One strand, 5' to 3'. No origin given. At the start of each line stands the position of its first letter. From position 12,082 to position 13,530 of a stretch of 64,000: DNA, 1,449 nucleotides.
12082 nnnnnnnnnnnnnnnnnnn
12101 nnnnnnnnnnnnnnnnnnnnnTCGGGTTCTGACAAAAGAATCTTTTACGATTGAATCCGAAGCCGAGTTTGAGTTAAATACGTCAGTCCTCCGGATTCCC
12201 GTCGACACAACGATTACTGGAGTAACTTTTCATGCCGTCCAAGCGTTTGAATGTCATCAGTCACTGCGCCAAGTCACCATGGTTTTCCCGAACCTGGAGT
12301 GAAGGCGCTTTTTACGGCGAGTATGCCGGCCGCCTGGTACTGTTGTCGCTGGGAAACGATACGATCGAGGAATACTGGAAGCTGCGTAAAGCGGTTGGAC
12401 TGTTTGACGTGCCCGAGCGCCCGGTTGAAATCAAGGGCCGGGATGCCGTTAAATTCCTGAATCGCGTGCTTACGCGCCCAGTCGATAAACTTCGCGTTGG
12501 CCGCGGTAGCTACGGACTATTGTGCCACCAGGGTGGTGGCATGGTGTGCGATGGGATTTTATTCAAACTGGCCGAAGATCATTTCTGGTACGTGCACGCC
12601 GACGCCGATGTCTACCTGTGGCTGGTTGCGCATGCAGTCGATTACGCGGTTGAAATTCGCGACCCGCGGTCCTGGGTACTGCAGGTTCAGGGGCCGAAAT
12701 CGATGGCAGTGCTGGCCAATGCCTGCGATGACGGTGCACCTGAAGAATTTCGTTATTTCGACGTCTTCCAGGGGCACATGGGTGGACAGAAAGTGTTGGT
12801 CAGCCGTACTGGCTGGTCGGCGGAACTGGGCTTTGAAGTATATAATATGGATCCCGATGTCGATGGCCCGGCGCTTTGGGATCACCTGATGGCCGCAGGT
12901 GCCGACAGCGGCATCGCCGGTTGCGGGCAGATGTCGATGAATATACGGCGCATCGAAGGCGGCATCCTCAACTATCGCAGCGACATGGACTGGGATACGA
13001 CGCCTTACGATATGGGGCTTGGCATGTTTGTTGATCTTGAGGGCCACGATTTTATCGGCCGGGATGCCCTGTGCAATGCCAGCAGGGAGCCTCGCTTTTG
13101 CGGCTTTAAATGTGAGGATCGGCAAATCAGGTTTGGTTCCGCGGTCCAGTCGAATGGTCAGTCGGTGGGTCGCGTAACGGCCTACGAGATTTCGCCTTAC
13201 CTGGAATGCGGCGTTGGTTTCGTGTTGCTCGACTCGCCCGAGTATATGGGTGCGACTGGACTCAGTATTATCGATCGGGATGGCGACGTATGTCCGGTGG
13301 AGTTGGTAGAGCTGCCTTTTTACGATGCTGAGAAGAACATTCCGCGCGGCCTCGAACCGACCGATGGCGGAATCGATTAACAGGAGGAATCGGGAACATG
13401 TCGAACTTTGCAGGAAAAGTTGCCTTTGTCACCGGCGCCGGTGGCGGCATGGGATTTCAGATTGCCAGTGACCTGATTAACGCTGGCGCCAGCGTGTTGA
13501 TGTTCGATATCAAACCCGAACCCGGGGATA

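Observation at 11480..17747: Unassigned demethylation/oxidation gene set: SAM-MTase, DmdA-like GcvT protein, two SDRs and an LhpBEF/HcnCAB-type three-subunit flavo-iron-sulfur dehydrogenase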

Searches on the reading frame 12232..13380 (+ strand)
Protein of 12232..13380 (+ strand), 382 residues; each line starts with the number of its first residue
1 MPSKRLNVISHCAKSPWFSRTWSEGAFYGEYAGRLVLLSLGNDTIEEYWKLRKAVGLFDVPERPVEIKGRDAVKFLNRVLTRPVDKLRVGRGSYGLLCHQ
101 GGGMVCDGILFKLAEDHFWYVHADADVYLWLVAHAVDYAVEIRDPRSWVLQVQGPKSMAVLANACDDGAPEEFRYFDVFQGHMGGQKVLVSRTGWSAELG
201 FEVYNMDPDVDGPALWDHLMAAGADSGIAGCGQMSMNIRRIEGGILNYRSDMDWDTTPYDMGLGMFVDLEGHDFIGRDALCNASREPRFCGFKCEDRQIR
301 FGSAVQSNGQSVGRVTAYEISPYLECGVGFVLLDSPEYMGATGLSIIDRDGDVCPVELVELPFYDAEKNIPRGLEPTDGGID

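Call 3: search_protein_families(library=pfam, proteins=[window:12232-13380:+])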
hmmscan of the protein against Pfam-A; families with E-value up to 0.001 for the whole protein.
window:12232-13380:+ (382 aa): 2 families
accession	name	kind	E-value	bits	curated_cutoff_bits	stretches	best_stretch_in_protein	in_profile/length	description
PF01571.26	GCV_T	-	1.1e-48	166.1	25.6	1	24-265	8-254/255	Aminomethyltransferase folate-binding domain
PF08669.17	GCV_T_C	-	9.2e-10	38.7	25.9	1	288-365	2-80/80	Glycine cleavage T-protein C-terminal barrel domain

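Call 4: search_protein_families(library=ncbifam, proteins=[window:12232-13380:+])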
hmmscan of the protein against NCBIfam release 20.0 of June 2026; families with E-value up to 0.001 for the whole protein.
window:12232-13380:+ (382 aa): 8 families
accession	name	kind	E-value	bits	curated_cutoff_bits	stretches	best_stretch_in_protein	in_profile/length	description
NF053776.1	TmaoDeMthMsil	equivalog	1.5e-55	189.1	1100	1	41-372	415-762/763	trimethylamine N-oxide demethylase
NF001567.0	PRK00389.1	subfamily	2.2e-53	181.5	300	1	23-368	14-357/359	glycine cleavage system aminomethyltransferase GcvT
NF009133.0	PRK12486.1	equivalog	5.9e-52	176.8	410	1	42-351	42-357/369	dimethylsulfoniopropionate demethylase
TIGR00528.1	gcvT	equivalog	2e-39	135.5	235.85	1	16-364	5-360/362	glycine cleavage system aminomethyltransferase GcvT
TIGR01372.1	soxA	subfamily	3.4e-37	127.7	1164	1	46-368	648-991/996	sarcosine oxidase subunit alpha family protein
NF010093.0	PRK13579.1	equivalog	1.8e-27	96.1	459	1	22-365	19-365/371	glycine cleavage system aminomethyltransferase GcvT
NF047633.1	SyrngDmethDesA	equivalog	4e-21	75.1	800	2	65-244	59-248/453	syringate O-demethylase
NF047885.1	VanMgalDeMLigM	equivalog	2.1e-19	69.8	580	1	47-245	38-250/461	vanillate/3-O-methylgallate O-demethylase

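Call 11: find_homologous_proteins(query=window:12232-13380:+, max_evalue=1e-20)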
Query window:12232-13380:+ (382 aa): 2883 proteins with E <= 1e-20 among 7584 candidates; the best 120 are listed.
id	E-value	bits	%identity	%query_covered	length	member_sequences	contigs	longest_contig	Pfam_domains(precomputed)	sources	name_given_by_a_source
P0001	5.7e-247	838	93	100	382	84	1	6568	PF01571.27,PF08669.18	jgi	-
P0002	4.9e-228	775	85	100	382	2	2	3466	PF01571.27,PF08669.18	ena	-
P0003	3.3e-227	772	85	100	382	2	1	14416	PF01571.27,PF08669.18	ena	-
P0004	4.5e-226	769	85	100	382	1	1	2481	PF01571.27,PF08669.18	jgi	jgi:aminomethyltransferase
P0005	1.5e-225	767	84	100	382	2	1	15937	PF01571.27,PF08669.18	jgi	-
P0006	4.1e-225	766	83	100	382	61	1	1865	PF01571.27,PF08669.18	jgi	jgi:glycine cleavage system aminomethyltransferase T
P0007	3.6e-224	762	82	100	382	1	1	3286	PF01571.27,PF08669.18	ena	-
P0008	7.3e-223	758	82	100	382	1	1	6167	PF01571.27,PF08669.18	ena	-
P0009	7.8e-223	758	82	100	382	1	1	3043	PF01571.27,PF08669.18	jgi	jgi:aminomethyltransferase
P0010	5.1e-222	755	83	100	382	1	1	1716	PF01571.27,PF08669.18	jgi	jgi:aminomethyltransferase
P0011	1.6e-221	754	83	99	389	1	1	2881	PF01571.27,PF08669.18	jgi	jgi:aminomethyltransferase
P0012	2.5e-221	753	82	100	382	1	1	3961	PF01571.27,PF08669.18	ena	-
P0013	3.6e-220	749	81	100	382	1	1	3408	PF01571.27,PF08669.18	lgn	-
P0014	1.4e-219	747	82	100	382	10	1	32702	PF01571.27,PF08669.18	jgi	-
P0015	1.7e-219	747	80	100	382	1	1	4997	PF01571.27,PF08669.18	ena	-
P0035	6.7e-204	696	77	100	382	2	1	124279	PF01571.27,PF08669.18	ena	-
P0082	2.3e-191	654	73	98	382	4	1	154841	PF01571.27,PF08669.18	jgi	jgi:aminomethyltransferase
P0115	8.6e-157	541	60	99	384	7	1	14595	PF01571.27,PF08669.18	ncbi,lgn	ncbi:MAG: aminomethyltransferase family protein [Ardenticatenaceae bacterium]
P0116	1.8e-156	539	63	97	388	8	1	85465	PF01571.27,PF08669.18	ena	-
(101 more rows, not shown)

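Call 12: find_encoding_contigs(protein=P0035, flank=10000, max_places=2)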
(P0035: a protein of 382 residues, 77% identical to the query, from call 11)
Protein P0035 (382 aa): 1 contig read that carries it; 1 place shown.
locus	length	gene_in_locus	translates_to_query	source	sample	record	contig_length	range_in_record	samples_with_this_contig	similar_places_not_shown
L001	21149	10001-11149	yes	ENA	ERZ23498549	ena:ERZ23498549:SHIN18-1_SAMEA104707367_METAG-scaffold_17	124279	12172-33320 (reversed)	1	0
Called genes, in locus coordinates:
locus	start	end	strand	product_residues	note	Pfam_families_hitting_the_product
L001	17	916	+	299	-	PF11845:Tll0287-like, PF00672:HAMP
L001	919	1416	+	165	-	PF26309:DUF8082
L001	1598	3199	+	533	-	PF08811:DUF1800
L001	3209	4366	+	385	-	PF07394:DUF1501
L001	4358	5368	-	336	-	PF00892:EamA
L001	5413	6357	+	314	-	PF00056:Ldh_1_N, PF02866:Ldh_1_C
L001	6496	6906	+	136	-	-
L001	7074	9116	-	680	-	PF00724:Oxidored_FMN, PF00070:Pyr_redox (faint), PF00890:FAD_binding_2 (weak), PF01266:DAO (faint), PF03486:HI0933_like (weak), PF07992:Pyr_redox_2 (weak), PF12831:FAD_oxidored (weak), PF13450:NAD_binding_8, +1 more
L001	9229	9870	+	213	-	PF13489:Methyltransf_23, PF13847:Methyltransf_31 (weak), PF08241:Methyltransf_11, PF08242:Methyltransf_12, PF13649:Methyltransf_25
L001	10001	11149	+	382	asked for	PF01571:GCV_T, PF08669:GCV_T_C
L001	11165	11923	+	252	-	PF00106:adh_short, PF08659:KR (faint), PF13561:adh_short_C2, PF23441:SDR (weak)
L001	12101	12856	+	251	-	PF00106:adh_short, PF01370:Epimerase, PF08659:KR, PF13561:adh_short_C2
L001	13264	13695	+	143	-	PF01258:zf-dskA_traR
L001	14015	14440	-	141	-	-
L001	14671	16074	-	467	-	PF00089:Trypsin (faint), PF13365:Trypsin_2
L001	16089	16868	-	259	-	-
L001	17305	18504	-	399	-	PF00083:Sugar_tr (weak), PF07690:MFS_1, PF05977:MFS_3, PF07690:MFS_1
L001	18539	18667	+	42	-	-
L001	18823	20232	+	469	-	PF01553:Acyltransferase, PF19277:GPAT_C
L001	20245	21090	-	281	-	PF00034:Cytochrom_C (faint), PF13442:Cytochrome_CBB3 (faint)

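Call 13: find_encoding_contigs(protein=P0082, flank=10000, max_places=2)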
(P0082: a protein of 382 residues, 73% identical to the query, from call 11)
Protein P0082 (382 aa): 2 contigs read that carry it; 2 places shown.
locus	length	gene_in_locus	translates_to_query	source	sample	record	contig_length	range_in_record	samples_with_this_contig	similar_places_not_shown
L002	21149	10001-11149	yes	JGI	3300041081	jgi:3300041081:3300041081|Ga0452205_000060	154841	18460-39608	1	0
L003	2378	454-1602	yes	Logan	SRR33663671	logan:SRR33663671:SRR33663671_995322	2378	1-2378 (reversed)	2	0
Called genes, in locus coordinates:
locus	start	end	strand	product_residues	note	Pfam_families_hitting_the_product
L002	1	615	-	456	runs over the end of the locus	PF11376:DUF3179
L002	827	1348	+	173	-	PF06979:TMEM70 (faint)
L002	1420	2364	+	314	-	-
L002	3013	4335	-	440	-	-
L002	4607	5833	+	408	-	PF04773:FecR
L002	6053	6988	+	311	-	PF00056:Ldh_1_N, PF02866:Ldh_1_C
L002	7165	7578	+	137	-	-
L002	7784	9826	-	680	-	PF00724:Oxidored_FMN, PF00070:Pyr_redox (faint), PF01262:AlaDh_PNT_C (weak), PF07992:Pyr_redox_2 (weak), PF01266:DAO (faint), PF03486:HI0933_like (faint), PF12831:FAD_oxidored (weak), PF13450:NAD_binding_8 (weak)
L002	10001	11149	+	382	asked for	PF01571:GCV_T, PF08669:GCV_T_C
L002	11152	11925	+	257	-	PF00106:adh_short, PF01370:Epimerase (weak), PF08659:KR, PF13561:adh_short_C2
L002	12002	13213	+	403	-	PF07690:MFS_1, PF00083:Sugar_tr (weak), PF07690:MFS_1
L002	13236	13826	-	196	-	PF01292:Ni_hydr_CYTB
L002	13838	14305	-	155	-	PF01322:Cytochrom_C_2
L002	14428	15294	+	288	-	PF00126:HTH_1, PF13556:HTH_30 (weak), PF03466:LysR_substrate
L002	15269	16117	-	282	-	PF00892:EamA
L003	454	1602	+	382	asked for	PF01571:GCV_T, PF08669:GCV_T_C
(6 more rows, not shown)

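Call 14: find_encoding_contigs(protein=P0116, flank=10000, max_places=2)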
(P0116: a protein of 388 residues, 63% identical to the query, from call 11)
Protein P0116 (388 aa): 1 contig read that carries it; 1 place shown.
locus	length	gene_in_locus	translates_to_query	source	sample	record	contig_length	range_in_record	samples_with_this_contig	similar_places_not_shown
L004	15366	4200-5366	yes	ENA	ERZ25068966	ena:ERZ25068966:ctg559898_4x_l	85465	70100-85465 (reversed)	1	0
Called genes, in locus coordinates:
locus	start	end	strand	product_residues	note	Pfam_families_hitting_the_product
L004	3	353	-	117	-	?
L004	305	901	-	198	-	-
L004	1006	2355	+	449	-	PF00070:Pyr_redox (faint), PF00743:FMO-like, PF01266:DAO (weak), PF03486:HI0933_like (faint), PF07992:Pyr_redox_2, PF13450:NAD_binding_8, PF13738:Pyr_redox_3, PF13434:Lys_Orn_oxgnase, +1 more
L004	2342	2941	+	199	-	-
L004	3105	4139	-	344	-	PF00296:Bac_luciferase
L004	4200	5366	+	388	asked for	PF01571:GCV_T, PF08669:GCV_T_C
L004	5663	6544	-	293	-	PF02668:TauD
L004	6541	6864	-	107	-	PF00848:Ring_hydroxyl_A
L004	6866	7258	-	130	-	PF00848:Ring_hydroxyl_A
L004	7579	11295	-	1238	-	PF05378:Hydant_A_N, PF01968:Hydantoinase_A, PF19278:Hydant_A_C, PF02538:Hydantoinase_B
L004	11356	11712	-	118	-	-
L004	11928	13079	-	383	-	PF00296:Bac_luciferase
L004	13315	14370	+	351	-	PF00355:Rieske, PF00848:Ring_hydroxyl_A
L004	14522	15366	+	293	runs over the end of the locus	PF02668:TauD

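Call 15: search_solved_structures(query=window:12232-13380:+, max_evalue=1e-10)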
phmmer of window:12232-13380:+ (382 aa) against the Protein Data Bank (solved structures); distinct sequences matched with E-value up to 1e-10: 20.
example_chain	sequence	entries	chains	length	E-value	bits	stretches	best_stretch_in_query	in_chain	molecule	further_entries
1woo_A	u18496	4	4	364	4.9e-41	144.4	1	14-365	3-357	Aminomethyltransferase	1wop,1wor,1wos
1yx2_A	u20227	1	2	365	5.7e-41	144.2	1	46-364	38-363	Aminomethyltransferase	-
3tfh_A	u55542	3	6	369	2e-36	129.2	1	14-361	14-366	GcvT-like Aminomethyltransferase protein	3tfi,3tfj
9q59_A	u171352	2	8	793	4.1e-36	128.2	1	40-373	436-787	trimethylamine N-oxide demethylase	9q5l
9q5a_A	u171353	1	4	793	4.2e-36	128.1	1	40-373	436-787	Trimethylamine N-oxide Demethylase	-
1v5v_A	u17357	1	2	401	1.3e-25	93.6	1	45-368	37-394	aminomethyltransferase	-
2gag_A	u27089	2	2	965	2.4e-25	92.7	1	47-284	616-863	heterotetrameric sarcosine oxidase alpha-subunit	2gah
1vrq_A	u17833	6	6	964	1e-24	90.7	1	47-281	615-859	Sarcosine oxidase alpha subunit | Subunit alpha of sarcosine oxidase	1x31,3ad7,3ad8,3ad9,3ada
1vlo_A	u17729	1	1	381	5.6e-23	84.9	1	15-347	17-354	Aminomethyltransferase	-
3a8i_A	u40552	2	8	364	6.9e-23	84.6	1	16-347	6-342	Aminomethyltransferase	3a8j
1pj5_A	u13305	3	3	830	1.3e-22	83.7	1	46-317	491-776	N,N-dimethylglycine oxidase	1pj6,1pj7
3a8k_A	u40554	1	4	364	3.2e-22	82.4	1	16-347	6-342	Aminomethyltransferase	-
3gsi_A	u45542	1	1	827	1.4e-21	80.3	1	46-317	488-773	N,N-dimethylglycine oxidase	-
3gir_A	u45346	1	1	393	1.3e-20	77.1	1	17-327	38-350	Aminomethyltransferase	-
5l46_A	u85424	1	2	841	3.3e-16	62.6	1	47-331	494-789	Dimethylglycine dehydrogenase, mitochondrial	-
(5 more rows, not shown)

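Call 19: find_related_loci(query=A1, collection=genome_contigs, flank=10000)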
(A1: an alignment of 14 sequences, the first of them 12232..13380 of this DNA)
Query A1 (382 aa) in genome_contigs; peptide patterns used: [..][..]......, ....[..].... (x = any residue, [..] = any of these).
599 stretches matched a pattern (row limit reached: there are more); 587 encode a relative of the query (tblastn E <= 1e-3); the best 80 are kept; 80 distinct loci.
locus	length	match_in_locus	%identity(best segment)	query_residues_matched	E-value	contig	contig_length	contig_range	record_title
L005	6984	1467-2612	95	1-382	0e+0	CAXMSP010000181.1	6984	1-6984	MAG: uncultured Gammaproteobacteria bacterium isolate 10C-St20-MC-01_bin.30.orig genome assembly, contig: k141_2629396,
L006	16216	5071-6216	93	1-382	0e+0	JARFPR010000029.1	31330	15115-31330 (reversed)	MAG: Gammaproteobacteria bacterium isolate MAG_Ve_Sed_03 k141_3534964, whole genome shotgun sequence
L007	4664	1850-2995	88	1-382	0e+0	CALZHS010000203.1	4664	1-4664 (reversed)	MAG: uncultured Gammaproteobacteria bacterium isolate FO_M_Gamma_013 genome assembly, contig: scaffold_17517, whole geno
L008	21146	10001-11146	84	1-382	0e+0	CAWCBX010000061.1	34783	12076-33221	MAG: uncultured Gammaproteobacteria bacterium isolate MFD03551.bin.3.55 genome assembly, contig: contig_24554, whole gen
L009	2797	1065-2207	82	1-381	0e+0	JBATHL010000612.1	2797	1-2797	MAG: Gammaproteobacteria bacterium isolate MFD10361_ilm_asm_bin2 k127_58649, whole genome shotgun sequence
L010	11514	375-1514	82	1-381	0e+0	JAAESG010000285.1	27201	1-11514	MAG: Gammaproteobacteria bacterium isolate Ust_6 UstG_CONTIG1891389, whole genome shotgun sequence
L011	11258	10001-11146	81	1-382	0e+0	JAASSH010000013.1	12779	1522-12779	MAG: Gammaproteobacteria bacterium isolate HS_metabat.13 HS_C123, whole genome shotgun sequence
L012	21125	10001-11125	82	5-379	0e+0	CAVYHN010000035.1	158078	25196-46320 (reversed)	MAG: uncultured Gammaproteobacteria bacterium isolate MFD03551.bin.2.49 genome assembly, contig: contig_42783, whole gen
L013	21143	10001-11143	81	1-381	0e+0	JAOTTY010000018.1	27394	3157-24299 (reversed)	MAG: Gammaproteobacteria bacterium isolate 13_July_SF_Bin35 13_July_SF_Bin35_scaffold_485_c1, whole genome shotgun seque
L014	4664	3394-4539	79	1-382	0e+0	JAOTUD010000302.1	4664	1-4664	MAG: Gammaproteobacteria bacterium isolate 13_July_SF_Bin40 13_July_SF_Bin40_scaffold_9898_c1, whole genome shotgun sequ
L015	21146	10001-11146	74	1-382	0e+0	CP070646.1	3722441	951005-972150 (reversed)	MAG: Gammaproteobacteria bacterium isolate bin89 chromosome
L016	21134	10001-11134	76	1-378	0e+0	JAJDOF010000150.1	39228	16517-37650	MAG: Gammaproteobacteria bacterium isolate MASabin.5 k141_792674, whole genome shotgun sequence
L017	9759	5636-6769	76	1-378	0e+0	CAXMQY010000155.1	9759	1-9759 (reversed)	MAG: uncultured Haliangium sp. isolate 07C-BC-St05_bin.3.orig genome assembly, contig: k141_260487, whole genome shotgun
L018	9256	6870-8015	75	1-382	0e+0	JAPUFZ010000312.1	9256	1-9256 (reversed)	MAG: Gammaproteobacteria bacterium isolate A5-S04_105 A5-S04_105_cg312, whole genome shotgun sequence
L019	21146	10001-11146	95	1-382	0e+0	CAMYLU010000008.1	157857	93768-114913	MAG: uncultured Gammaproteobacteria bacterium isolate FCS_Gamma_010 genome assembly, contig: scaffold_14, whole genome s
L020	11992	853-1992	74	3-382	0e+0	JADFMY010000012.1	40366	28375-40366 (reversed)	MAG: Proteobacteria bacterium isolate B5T3L11 B5T3L11_NODE607, whole genome shotgun sequence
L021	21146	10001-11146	74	1-382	0e+0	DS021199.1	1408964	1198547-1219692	Olavius algarvensis Gamma 3 endosymbiont Gutless_Worm_Scaffold2 genomic scaffold, whole genome shotgun sequence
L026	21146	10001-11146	70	1-382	0e+0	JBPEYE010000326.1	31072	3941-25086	MAG: Gammaproteobacteria bacterium isolate MAG42 MAG42_MAG42_326, whole genome shotgun sequence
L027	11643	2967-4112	68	1-382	3e-177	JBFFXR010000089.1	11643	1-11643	MAG: Gammaproteobacteria bacterium isolate Mix_sand01.2020.11.D.3 k141_1086055_length_11643_cov_18.8636, whole genome sh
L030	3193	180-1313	60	1-378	2e-164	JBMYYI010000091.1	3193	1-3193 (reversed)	MAG: Litorivicinus sp. isolate ME_XS_2208_bin_44 ME_XS_2208_bin_44_96, whole genome shotgun sequence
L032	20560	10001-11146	86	1-382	0e+0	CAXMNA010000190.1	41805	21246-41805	MAG: uncultured Gammaproteobacteria bacterium isolate 07C-BC-St02_bin.9.orig genome assembly, contig: k141_2553198, whol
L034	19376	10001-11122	55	1-375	2e-135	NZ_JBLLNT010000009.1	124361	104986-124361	MAG: Thalassospira sp. isolate amkv27 tig00000567, whole genome shotgun sequence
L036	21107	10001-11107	54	6-375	1e-128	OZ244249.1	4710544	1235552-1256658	MAG: Paracoccaceae bacterium isolate e42669d6-ef2b-4b89-b85b-4eb5866e1337 genome assembly, chromosome: 1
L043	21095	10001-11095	49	14-377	2e-106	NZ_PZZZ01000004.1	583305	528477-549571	Mycoplana dimorpha strain DSM 7138 Ga0215684_104, whole genome shotgun sequence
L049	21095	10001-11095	48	14-377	6e-105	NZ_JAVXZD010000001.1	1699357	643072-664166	Mesorhizobium sp. SP-1A contig1, whole genome shotgun sequence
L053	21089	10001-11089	49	14-375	4e-101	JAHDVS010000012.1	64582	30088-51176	MAG: Thermoleophilia bacterium isolate ACT1 NODE_1070_length_64582_cov_12.521596, whole genome shotgun sequence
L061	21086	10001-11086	45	14-374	1e-97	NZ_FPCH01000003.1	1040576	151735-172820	Hyphomicrobium facile strain DSM 1565, whole genome shotgun sequence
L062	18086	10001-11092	46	14-377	4e-100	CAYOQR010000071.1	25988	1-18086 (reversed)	MAG TPA_asm: uncultured Rhodospirillaceae bacterium isolate SRP262948_co1_139 genome assembly, contig: NODE_1739_length_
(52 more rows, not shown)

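Call 22: search_protein_families(library=pfam, proteins=[L061:3980-5056:+, L061:5112-5819:+, L061:5852-6970:+, L061:7048-8304:+, L061:8372-9883:+, L061:11217-12389:+, L061:12386-13783:+, L043:7006-8700:+, L043:8913-9875:+, L043:11162-12073:+], max_evalue=0.000001)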
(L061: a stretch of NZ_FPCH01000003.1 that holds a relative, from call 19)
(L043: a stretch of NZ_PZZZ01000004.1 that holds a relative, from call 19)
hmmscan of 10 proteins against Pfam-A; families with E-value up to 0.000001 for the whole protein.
L061:3980-5056:+ (358 aa): 1 family
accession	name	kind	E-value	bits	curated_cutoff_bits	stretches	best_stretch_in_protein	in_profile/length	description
PF00196.25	GerE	-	1.1e-10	41.4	23.5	1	298-349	2-53/57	Bacterial regulatory proteins, luxR family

L061:5112-5819:+ (235 aa): 2 families
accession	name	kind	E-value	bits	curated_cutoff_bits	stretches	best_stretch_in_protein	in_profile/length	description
PF03358.20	FMN_red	-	1.1e-32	113.1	24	1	46-189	2-149/152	NADPH-dependent FMN reductase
PF02525.22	Flavodoxin_2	-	1.9e-07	31.4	27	1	51-177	7-164/198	Flavodoxin-like fold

L061:5852-6970:+ (372 aa): 1 family
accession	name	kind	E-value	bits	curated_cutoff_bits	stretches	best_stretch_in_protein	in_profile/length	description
PF00296.26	Bac_luciferase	-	3.3e-65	221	27.9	1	17-334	3-313/314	Luciferase-like monooxygenase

L061:7048-8304:+ (418 aa): 3 families
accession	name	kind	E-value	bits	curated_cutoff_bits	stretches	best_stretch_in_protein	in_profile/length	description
PF08028.16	Acyl-CoA_dh_2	-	9.7e-26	91.1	22.7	1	261-393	2-130/134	Acyl-CoA dehydrogenase, C-terminal domain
PF02771.21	Acyl-CoA_dh_N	-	1.9e-10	41.5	22.9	1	39-133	9-106/113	Acyl-CoA dehydrogenase, N-terminal domain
PF00441.29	Acyl-CoA_dh_1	-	2.1e-08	34.9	22.4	1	267-390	23-132/150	Acyl-CoA dehydrogenase, C-terminal domain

L061:8372-9883:+ (503 aa): 2 families
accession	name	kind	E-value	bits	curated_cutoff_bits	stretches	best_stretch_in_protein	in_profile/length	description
PF13520.12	AA_permease_2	-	1.3e-44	153.2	27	1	24-471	1-421/427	Amino acid permease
PF00324.27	AA_permease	-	3.1e-11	43.1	24.6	1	38-394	13-349/470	Amino acid permease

L061:11217-12389:+ (390 aa): 1 family
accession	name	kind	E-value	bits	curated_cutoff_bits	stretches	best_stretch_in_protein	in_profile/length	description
PF00296.26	Bac_luciferase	-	1.6e-77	261.4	27.9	1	11-331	3-313/314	Luciferase-like monooxygenase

L061:12386-13783:+ (465 aa): 4 families
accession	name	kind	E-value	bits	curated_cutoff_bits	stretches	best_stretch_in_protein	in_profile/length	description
PF13454.12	NAD_binding_9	-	1.1e-36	126.5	21.8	1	11-160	1-154/155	FAD-NAD(P)-binding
PF01266.30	DAO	-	1.9e-08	34.7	27.9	0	10-47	2-37/353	FAD dependent oxidoreductase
PF13434.12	Lys_Orn_oxgnase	-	1e-07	31.9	21.3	0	127-229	118-222/339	L-lysine 6-monooxygenase/L-ornithine 5-monooxygenase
PF07992.20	Pyr_redox_2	-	4e-07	30.2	26.1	0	9-218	2-165/291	Pyridine nucleotide-disulphide oxidoreductase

L043:7006-8700:+ (564 aa): 0 families

L043:8913-9875:+ (320 aa): 0 families

L043:11162-12073:+ (303 aa): 2 families
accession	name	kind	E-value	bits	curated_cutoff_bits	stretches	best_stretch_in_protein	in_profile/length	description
PF13977.11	TetR_C_6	-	3.1e-18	66.5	27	1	176-280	4-113/115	BetI-type transcriptional repressor, C-terminal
PF00440.29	TetR_N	-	9.6e-10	38.5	24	1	105-149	1-45/47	Bacterial regulatory proteins, tetR family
